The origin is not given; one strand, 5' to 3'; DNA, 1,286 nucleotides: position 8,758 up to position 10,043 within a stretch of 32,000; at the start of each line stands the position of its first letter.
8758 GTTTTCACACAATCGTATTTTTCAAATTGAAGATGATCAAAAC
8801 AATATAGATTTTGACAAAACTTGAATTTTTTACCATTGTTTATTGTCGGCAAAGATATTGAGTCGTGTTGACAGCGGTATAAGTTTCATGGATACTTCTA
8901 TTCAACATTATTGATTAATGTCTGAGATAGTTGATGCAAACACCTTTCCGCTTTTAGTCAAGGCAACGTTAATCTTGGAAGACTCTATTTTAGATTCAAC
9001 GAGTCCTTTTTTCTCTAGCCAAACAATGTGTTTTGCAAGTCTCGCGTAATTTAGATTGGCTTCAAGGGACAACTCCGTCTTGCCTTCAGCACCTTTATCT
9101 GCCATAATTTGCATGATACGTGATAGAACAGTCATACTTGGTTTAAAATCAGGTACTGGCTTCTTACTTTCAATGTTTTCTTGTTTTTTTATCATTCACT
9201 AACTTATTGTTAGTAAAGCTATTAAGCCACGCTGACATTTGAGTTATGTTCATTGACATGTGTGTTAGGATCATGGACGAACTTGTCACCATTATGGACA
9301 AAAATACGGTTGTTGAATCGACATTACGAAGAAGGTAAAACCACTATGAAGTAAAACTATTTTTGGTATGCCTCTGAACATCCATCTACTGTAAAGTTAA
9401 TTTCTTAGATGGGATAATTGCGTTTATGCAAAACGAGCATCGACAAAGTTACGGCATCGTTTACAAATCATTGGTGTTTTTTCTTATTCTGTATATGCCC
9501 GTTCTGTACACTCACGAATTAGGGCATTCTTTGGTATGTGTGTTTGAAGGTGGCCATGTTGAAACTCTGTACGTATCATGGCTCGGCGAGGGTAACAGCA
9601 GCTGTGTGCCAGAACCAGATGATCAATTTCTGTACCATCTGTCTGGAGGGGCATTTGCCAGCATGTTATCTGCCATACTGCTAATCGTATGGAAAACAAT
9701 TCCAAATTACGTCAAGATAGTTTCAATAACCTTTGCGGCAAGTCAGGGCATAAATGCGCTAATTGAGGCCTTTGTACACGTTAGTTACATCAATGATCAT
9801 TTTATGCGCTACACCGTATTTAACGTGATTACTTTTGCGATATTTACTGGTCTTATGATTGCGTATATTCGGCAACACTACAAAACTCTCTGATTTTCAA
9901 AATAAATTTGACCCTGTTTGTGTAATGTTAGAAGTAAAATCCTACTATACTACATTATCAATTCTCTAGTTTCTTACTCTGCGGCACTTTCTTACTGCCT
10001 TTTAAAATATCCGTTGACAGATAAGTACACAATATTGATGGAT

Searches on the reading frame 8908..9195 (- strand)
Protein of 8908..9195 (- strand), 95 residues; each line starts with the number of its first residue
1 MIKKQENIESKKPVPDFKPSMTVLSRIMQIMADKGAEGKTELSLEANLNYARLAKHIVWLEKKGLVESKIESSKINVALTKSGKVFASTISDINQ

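Call 7: search_protein_families(library=pfam, proteins=[window:8908-9195:-], max_evalue=0.01)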
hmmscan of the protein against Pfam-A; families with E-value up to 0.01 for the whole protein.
window:8908-9195:- (95 aa): 1 family
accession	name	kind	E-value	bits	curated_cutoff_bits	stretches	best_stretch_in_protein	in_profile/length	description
PF14947.12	HTH_45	-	1.5e-08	35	25.5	1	23-93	7-72/77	Winged helix-turn-helix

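Call 32: search_protein_families(library=padloc, proteins=[window:8908-9195:-], max_evalue=0.01)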
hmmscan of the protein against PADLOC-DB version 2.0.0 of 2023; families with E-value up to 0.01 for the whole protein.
window:8908-9195:- (95 aa): 7 families
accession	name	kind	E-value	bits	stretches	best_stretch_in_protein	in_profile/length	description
PDLC01868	CARF3--CARF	-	8.6e-05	20.2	1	37-87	165-215/218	-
PDLC01866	CARF3--CARF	-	0.0002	19.4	1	23-87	140-204/207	-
PDLC01044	Csa3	-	0.00028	18.8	1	28-86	142-193/194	Type I-A associated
PDLC01862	CARF3--CARF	-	0.0007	17.2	1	49-91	189-231/233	-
PDLC01879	CARF3--CARF_TM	-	0.0015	16.2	1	26-90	160-220/222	-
PDLC01434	CasR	-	0.0049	14.7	1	25-83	131-186/191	"CAS-I,CAS-II,CAS-III,CAS-IV,CAS-V,CAS-VI; associated_signaling"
PDLC01852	CARF3--CARF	-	0.0065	14.4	1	27-86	148-207/208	-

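Call 33: search_protein_families(library=phrogs, proteins=[window:8908-9195:-], max_evalue=0.01)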
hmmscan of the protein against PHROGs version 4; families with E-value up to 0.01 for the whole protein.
window:8908-9195:- (95 aa): 2 families
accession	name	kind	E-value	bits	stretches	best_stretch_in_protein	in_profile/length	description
phrog_11046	-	transcription regulation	0.0043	17.9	1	18-93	9-83/94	transcriptional regulator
phrog_12817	-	transcription regulation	0.0065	17.4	1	27-93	78-146/151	transcriptional regulator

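Call 34: search_protein_families(library=ncbifam, proteins=[window:8908-9195:-], max_evalue=0.01)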
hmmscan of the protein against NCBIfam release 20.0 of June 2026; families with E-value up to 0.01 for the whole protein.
window:8908-9195:- (95 aa): 4 families
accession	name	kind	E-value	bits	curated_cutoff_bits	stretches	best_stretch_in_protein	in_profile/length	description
NF053610.1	Sso10a_fam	subfamily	3.7e-09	36.5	60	1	21-86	4-63/64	Sso10a family chromatin protein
NF003210.0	PRK04172.1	equivalog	0.0015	17.4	350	1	26-87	10-70/496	phenylalanine--tRNA ligase subunit alpha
NF003158.0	PRK04132.1-3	equivalog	0.0025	15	1750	1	27-89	820-882/1437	replication factor C small subunit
NF050184.1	VpaChn25_0724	subfamily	0.0065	16.6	65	1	47-87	34-74/88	VpaChn25_0724 family phage protein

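Call 76: find_encoding_contigs(protein=window:8908-9195:-, flank=6000, max_places=8)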
Protein window:8908-9195:- (95 aa): no gene with exactly this product is on record in the collection.

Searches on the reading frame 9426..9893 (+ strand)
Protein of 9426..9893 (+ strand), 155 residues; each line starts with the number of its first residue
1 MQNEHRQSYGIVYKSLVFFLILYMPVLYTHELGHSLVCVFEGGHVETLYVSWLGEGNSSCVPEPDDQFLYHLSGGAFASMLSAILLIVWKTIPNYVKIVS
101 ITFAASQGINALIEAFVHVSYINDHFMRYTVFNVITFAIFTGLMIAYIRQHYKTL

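Call 7: search_protein_families(library=pfam, proteins=[window:9426-9893:+], max_evalue=0.01)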
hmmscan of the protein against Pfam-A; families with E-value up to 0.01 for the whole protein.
window:9426-9893:+ (155 aa): 1 family
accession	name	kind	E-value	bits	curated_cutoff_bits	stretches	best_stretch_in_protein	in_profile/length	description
PF13398.12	Peptidase_M50B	-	0.0054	16.9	26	0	26-103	24-101/201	Peptidase M50B-like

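Call 32: search_protein_families(library=padloc, proteins=[window:9426-9893:+], max_evalue=0.01)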
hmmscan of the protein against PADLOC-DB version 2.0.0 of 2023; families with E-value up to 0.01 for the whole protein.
window:9426-9893:+ (155 aa): 0 families

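Call 33: search_protein_families(library=phrogs, proteins=[window:9426-9893:+], max_evalue=0.01)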
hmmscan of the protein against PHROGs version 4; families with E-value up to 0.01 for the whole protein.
window:9426-9893:+ (155 aa): 0 families

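Call 34: search_protein_families(library=ncbifam, proteins=[window:9426-9893:+], max_evalue=0.01)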
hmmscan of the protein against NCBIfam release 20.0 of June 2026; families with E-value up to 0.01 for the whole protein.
window:9426-9893:+ (155 aa): 0 families

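Call 77: find_encoding_contigs(protein=window:9426-9893:+, flank=9000, max_places=8)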
Protein window:9426-9893:+ (155 aa): 6 contigs read that carry it; 4 places shown.
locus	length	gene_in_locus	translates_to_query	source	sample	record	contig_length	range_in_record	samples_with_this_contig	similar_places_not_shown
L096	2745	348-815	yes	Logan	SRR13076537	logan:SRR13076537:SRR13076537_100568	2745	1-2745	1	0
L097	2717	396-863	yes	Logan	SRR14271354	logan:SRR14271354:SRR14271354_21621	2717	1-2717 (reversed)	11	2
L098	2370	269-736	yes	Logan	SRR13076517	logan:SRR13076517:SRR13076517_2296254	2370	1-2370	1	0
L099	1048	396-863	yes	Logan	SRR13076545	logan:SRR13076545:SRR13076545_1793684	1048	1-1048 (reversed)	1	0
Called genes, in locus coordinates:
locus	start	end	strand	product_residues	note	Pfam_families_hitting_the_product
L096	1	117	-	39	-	?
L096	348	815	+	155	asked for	-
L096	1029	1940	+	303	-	PF11999:Ice_binding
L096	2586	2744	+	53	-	?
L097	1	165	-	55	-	?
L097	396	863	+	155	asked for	-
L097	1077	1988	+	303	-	PF11999:Ice_binding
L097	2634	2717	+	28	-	?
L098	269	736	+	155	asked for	-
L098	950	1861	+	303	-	PF11999:Ice_binding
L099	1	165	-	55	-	?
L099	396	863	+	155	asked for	-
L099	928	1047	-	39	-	?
